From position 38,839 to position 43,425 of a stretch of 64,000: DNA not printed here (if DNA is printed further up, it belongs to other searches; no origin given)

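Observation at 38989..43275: PpkA-position kinase has HGN instead of HRD, plus a giant periplasmic domain ending in an FGE-sulfatase-like fold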

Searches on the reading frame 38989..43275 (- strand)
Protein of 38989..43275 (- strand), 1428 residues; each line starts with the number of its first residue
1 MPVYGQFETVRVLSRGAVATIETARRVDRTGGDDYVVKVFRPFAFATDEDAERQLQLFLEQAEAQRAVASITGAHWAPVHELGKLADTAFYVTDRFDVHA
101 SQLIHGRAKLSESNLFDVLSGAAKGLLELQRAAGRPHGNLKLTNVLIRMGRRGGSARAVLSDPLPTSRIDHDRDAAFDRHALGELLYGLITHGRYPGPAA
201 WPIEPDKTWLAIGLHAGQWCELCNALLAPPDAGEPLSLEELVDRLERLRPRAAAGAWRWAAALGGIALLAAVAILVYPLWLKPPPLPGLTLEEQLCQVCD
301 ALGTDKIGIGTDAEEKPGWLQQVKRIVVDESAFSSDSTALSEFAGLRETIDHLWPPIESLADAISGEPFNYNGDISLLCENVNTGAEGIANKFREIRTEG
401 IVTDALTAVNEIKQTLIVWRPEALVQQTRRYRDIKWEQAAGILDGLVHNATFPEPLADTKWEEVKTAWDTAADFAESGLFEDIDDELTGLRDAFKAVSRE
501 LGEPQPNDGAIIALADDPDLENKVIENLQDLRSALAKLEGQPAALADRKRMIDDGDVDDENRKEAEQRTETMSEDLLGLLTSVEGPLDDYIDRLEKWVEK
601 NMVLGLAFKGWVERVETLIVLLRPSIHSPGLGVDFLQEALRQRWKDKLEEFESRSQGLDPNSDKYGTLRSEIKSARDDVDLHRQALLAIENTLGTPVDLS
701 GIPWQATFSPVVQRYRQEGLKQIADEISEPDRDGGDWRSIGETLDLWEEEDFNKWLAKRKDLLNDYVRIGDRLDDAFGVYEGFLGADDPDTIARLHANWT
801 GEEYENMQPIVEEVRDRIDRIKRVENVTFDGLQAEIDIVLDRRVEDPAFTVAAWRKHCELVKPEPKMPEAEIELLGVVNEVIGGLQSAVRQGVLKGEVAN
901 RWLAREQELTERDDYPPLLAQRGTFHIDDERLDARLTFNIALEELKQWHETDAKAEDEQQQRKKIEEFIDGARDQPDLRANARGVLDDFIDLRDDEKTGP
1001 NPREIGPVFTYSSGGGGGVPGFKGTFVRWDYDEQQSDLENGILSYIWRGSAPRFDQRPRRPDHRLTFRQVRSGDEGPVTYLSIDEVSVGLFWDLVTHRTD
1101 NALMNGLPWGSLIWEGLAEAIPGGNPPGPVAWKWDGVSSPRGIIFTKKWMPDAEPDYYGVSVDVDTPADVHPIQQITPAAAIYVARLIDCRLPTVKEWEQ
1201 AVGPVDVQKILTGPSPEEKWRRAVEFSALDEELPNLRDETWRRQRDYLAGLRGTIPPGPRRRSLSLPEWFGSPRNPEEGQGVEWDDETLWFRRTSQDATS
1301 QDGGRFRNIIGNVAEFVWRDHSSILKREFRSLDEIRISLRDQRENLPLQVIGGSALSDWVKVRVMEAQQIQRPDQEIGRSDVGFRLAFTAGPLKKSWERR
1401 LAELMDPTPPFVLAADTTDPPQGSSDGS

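Call 3: search_protein_families(library=pfam, proteins=[window:38989-43275:-], max_evalue=1)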
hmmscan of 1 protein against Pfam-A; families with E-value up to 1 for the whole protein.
window:38989-43275:- (1428 aa): 2 families
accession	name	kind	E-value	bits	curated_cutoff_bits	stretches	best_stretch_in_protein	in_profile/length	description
PF03781.23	FGE-sulfatase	-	1e-05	25.8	23.3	2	1168-1210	88-131/255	Sulfatase-modifying factor enzyme 1-like domain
PF11172.13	DUF2959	-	0.26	11.9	26.8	1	802-842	61-101/190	Protein of unknown function (DUF2959)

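Call 4: search_protein_families(library=ncbifam, proteins=[window:38989-43275:-], max_evalue=1)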
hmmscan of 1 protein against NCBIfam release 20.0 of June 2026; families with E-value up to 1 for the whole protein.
window:38989-43275:- (1428 aa): 0 families

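Call 10: find_homologous_proteins(query=window:38989-43275:-)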
Query window:38989-43275:- (1428 aa): 20 proteins with E <= 0.001 among 8000 candidates.
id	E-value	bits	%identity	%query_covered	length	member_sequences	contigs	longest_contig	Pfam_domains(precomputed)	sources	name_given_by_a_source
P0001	0.0e+0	3287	100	100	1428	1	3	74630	PF03781.23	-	-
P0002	0.0e+0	1767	63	100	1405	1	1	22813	-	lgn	-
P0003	3.3e-108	381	53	17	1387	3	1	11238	-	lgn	-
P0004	5.7e-79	284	32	39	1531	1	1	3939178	-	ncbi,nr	ncbi:MAG: hypothetical protein JSV91_13450 [Phycisphaerales bacterium]|nr:MAG: hypothetical protein 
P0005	5.1e-54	202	36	19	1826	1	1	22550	-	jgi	-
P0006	3.2e-53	199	41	17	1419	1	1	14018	PF03781.23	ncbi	-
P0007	8.5e-52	194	40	18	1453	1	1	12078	PF03781.23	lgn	-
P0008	1.2e-51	194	38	18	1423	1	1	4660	-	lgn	-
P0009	4.9e-51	192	38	18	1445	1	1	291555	-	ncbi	-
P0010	2.0e-50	190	38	16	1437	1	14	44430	-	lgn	-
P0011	7.3e-49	184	39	20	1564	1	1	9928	PF03781.23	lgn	-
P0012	1.7e-46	177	40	18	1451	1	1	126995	-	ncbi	ncbi:MAG: hypothetical protein ACKVU4_13865 [Phycisphaerales bacterium]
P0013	9.1e-43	164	36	19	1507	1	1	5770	PF03781.23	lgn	-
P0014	1.3e-42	164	38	20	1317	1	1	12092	PF03781.23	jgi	jgi:formylglycine-generating enzyme required for sulfatase activity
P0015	1.7e-40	157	35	19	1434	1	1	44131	PF03781.23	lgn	-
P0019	5.5e-33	132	32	17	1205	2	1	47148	PF03781.23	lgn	-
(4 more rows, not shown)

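Call 20: find_encoding_contigs(protein=P0004, flank=10000, max_places=1)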
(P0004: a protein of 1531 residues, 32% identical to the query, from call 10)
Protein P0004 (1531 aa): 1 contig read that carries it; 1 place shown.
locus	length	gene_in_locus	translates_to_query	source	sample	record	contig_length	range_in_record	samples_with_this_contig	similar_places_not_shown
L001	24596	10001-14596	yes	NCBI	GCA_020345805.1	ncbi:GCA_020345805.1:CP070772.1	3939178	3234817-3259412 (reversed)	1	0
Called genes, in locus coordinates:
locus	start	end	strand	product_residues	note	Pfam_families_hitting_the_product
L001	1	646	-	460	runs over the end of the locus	PF07228:SpoIIE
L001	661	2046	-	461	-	PF05990:DUF900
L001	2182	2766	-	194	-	PF13441:Gly-zipper_YMGG, PF13488:Gly-zipper_Omp, PF05433:Rick_17kDa_Anti (weak)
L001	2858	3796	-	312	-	-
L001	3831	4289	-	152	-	-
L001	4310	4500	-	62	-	-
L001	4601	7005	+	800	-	PF05860:TPS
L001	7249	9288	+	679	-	-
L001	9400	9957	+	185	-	-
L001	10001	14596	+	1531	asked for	-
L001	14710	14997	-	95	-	-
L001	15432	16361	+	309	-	-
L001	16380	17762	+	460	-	PF05936:T6SS_VasE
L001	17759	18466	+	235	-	PF09850:DotU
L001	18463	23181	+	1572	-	PF14331:IcmF-related_N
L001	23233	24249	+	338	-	-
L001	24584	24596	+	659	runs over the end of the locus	-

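Call 21: find_encoding_contigs(protein=P0009, flank=10000, max_places=1)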
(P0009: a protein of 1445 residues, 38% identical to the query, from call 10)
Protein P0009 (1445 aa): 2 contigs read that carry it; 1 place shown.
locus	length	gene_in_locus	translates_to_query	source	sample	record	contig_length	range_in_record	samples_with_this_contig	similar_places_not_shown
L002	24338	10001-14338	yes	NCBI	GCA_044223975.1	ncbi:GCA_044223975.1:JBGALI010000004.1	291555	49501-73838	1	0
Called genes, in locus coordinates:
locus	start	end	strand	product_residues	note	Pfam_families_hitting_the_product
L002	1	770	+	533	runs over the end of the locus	PF04185:Phosphoesterase, PF00688:TGFb_propeptide (faint), PF24517:CBM96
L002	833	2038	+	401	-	PF02653:BPD_transp_2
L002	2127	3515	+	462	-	PF02653:BPD_transp_2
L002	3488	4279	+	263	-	PF00005:ABC_tran, PF13304:AAA_21 (faint), PF12399:BCA_ABC_TP_C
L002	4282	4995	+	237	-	PF00005:ABC_tran, PF13304:AAA_21 (weak), PF12399:BCA_ABC_TP_C (faint)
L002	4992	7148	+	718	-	-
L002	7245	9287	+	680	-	-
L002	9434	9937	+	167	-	-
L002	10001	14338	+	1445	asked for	-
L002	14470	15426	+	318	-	-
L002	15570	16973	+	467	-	PF05936:T6SS_VasE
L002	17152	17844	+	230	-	PF09850:DotU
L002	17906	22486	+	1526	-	PF14331:IcmF-related_N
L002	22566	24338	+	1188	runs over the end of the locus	-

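Call 74: find_encoding_contigs(protein=window:38989-43275:-, flank=1000, max_places=3)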
Protein window:38989-43275:- (1428 aa): 2 contigs read that carry it; 1 place shown.
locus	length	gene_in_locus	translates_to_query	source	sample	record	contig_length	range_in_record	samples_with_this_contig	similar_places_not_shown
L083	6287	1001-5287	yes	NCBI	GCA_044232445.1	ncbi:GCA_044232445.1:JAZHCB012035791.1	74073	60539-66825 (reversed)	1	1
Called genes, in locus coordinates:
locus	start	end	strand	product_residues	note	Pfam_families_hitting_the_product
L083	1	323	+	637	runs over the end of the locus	-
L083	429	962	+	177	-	-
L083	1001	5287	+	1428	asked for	PF03781:FGE-sulfatase (faint)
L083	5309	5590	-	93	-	-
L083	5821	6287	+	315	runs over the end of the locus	-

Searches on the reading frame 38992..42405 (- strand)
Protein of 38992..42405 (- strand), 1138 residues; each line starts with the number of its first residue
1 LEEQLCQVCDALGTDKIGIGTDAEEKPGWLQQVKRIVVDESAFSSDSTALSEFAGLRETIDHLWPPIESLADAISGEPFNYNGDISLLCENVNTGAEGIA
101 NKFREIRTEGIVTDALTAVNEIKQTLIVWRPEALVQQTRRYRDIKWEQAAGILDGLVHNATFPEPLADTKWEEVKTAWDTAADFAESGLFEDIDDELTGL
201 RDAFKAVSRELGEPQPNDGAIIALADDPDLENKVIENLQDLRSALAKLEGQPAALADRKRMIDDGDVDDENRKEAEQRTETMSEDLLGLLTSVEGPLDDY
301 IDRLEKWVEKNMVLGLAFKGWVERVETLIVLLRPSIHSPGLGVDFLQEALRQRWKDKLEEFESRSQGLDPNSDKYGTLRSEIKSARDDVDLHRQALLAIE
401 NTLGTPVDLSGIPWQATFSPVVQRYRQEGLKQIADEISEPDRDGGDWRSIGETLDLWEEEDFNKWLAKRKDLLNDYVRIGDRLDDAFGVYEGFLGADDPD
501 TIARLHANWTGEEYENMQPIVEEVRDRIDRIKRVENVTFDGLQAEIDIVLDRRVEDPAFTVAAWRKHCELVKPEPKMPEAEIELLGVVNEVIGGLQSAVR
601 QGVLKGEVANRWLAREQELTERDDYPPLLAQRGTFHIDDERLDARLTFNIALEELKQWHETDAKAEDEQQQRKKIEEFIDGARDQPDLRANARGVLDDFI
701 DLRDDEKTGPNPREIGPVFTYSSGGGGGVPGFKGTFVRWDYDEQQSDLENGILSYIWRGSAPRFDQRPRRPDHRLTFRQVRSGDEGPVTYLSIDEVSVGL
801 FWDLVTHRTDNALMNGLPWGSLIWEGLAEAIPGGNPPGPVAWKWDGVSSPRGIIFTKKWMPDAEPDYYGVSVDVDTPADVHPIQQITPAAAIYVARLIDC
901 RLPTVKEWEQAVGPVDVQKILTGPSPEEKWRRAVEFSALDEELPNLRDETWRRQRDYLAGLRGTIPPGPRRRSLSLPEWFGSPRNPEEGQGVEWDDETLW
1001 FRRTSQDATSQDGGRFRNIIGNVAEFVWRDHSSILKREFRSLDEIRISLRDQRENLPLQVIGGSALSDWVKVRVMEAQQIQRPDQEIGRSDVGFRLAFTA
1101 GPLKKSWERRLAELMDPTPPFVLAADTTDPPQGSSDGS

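Call 42: predict_structure(alignment_id=A3)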
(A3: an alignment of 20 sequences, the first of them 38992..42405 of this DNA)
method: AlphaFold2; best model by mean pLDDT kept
length: 1138 residues; sequences in the alignment: 20
mean_pLDDT: 59.6   pTM: 0.38
mean pLDDT of the five models: 59.6, 57.7, 55.4, 55.1, 54.8
residues with pLDDT >= 90: 7; 70-90: 354; 50-70: 399; < 50: 378
segments of 3 or more residues with pLDDT < 50: 1-37, 39-52, 73-81, 83-114, 158-188, 215-222, 292-294, 331-341, 401-405, 440-447, 702-708, 720-733, 832-842, 846-850, 852-875, 914-923, 925-1017, 1063-1069, 1076-1090, 1103-1105, 1119-1138
pLDDT, mean of each block of 10 residues (from residue 1): 27 28 35 47 39 53 51 45 45 40 42 50 54 65 57 57 35 36 44 68 71 48 55 69 65 64 60 66 64 52 64 54 56 44 59 67 71 71 65 54 53 67 75 63 50 68 79 83 89 79 84 66 75 83 68 77 85 64 82 86 87 76 68 71 72 77 69 76 67 59 49 72 37 60 78 81 55 84 67 84 82 73 66 42 47 43 35 50 74 86 84 49 45 42 34 40 36 31 33 27 34 44 74 66 80 72 47 45 35 80 54 58 40 37
secondary structure, 60 per line:
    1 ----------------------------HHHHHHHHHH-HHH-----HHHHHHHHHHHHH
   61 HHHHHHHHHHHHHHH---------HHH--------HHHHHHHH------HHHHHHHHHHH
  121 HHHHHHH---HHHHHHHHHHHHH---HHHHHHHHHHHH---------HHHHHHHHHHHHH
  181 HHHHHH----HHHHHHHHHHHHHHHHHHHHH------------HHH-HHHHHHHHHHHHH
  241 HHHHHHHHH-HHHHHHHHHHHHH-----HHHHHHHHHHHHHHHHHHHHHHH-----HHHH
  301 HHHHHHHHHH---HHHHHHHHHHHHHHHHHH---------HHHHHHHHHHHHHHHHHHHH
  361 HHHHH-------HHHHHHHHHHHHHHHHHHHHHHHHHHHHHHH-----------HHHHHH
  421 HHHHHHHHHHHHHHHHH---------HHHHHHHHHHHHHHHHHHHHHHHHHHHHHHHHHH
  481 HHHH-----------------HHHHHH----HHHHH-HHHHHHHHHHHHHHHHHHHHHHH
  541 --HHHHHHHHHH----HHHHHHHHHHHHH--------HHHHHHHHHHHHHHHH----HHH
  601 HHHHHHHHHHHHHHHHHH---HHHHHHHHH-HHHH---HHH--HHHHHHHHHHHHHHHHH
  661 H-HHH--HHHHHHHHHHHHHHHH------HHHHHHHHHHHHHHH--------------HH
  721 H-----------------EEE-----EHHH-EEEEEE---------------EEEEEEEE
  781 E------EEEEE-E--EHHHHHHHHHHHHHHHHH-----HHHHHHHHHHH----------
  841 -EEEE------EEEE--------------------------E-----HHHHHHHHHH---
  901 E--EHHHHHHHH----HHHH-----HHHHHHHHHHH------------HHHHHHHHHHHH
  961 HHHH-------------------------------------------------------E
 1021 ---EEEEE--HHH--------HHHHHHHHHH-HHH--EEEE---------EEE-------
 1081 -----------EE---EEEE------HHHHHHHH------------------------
elements in order (helices of 4 or more, strands of 3 or more residues): H29-38 H48-75 H96-103 H110-127 H131-143 H147-158 H168-186 H191-211 H228-249 H251-263 H269-291 H297-310 H314-331 H341-365 H373-403 H415-437 H447-484 H502-507 H512-516 H518-540 H543-552 H557-569 H578-593 H598-618 H622-630 H632-635 H644-661 H668-683 H690-704 E739-741 E752-757 E773-781 E788-792 H798-814 H820-830 E842-845 E852-855 H888-897 H905-912 H917-920 H926-936 H949-964 E1024-1028 H1042-1051 E1058-1061 E1071-1073 E1097-1100 H1107-1114

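Call 49: fold_search(model_id=the predicted structure, library=pdb)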
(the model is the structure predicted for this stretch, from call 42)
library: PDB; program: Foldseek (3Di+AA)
matches with E <= 10: 42; with E <= 0.001: 0
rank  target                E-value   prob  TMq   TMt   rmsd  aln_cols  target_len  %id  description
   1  6co7_A                4.0e-01  0.07  0.07  0.08  38.4       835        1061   13  Structure of the nvTRPM2 channel in complex with Ca2+ (released 2018-05-16)
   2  8qf6_C                6.4e-01  0.21  0.07  0.19  25.9       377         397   12  Sulfoxide synthase from Chloracidobacterium thermophilum, EgtB type II, in complex with iron and trimethylhistidine (released 2024-09-11)
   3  8glv_DA               7.0e-01  0.05  0.07  0.03  48.7       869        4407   13  96-nm repeat unit of doublet microtubules from Chlamydomonas reinhardtii flagella (released 2023-05-31)
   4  9l4b_B                1.3e+00  0.04  0.07  0.07  27.4       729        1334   12  Kinase domain of ATR bound with RP-3500 (released 2025-05-21)
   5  4eba_B                1.5e+00  0.04  0.07  0.10  30.9       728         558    9  Crystal structure of the Rna14-Rna15 complex (released 2012-05-02)
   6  8rw5                  1.7e+00  0.04  0.06  0.07  27.1       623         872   11  Symmetry expansion of dimeric transmembrane anti-sigma factor DdvA (released 2024-11-06)
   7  8e5t_6                1.8e+00  0.06  0.09  0.13  21.1       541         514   10  Yeast co-transcriptional Noc1-Noc2 RNP assembly checkpoint intermediate (released 2023-04-12)
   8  6nr7                  2.4e+00  0.03  0.07  0.07  31.8       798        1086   12  Rerefinement of chicken vinculin (released 2020-01-29)
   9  4l3i_A                2.5e+00  0.03  0.05  0.10  45.1       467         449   12  Structure of the microtubule associated protein PRC1 (Protein Regulator of Cytokinesis 1) (released 2013-07-17)
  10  9gm7_C                2.7e+00  0.04  0.05  0.09  27.1       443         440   10  MukBEF in a nucleotide-bound state with open neck gate (monomer) (released 2025-03-26)
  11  9gm9_D                3.0e+00  0.03  0.05  0.11  28.0       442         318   11  MukBEF in a DNA capture state (released 2025-03-26)
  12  7sqc_R0               3.0e+00  0.02  0.07  0.05  29.6       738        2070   12  Ciliary C1 central pair apparatus isolated from Chlamydomonas reinhardtii (released 2022-04-13)
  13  1st6                  3.1e+00  0.02  0.07  0.08  35.7       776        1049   12  Crystal structure of a cytoskeletal protein (released 2004-08-03)
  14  3r6n_B                3.8e+00  0.06  0.08  0.16  36.2       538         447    9  Crystal structure of a rigid four spectrin repeat fragment of the human desmoplakin plakin domain (released 2011-05-11)
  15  6fuy                  4.4e+00  0.02  0.06  0.07  35.6       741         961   10  Crystal structure of human full-length vinculin-T12-A974K (residues 1-1066) (released 2018-03-14)
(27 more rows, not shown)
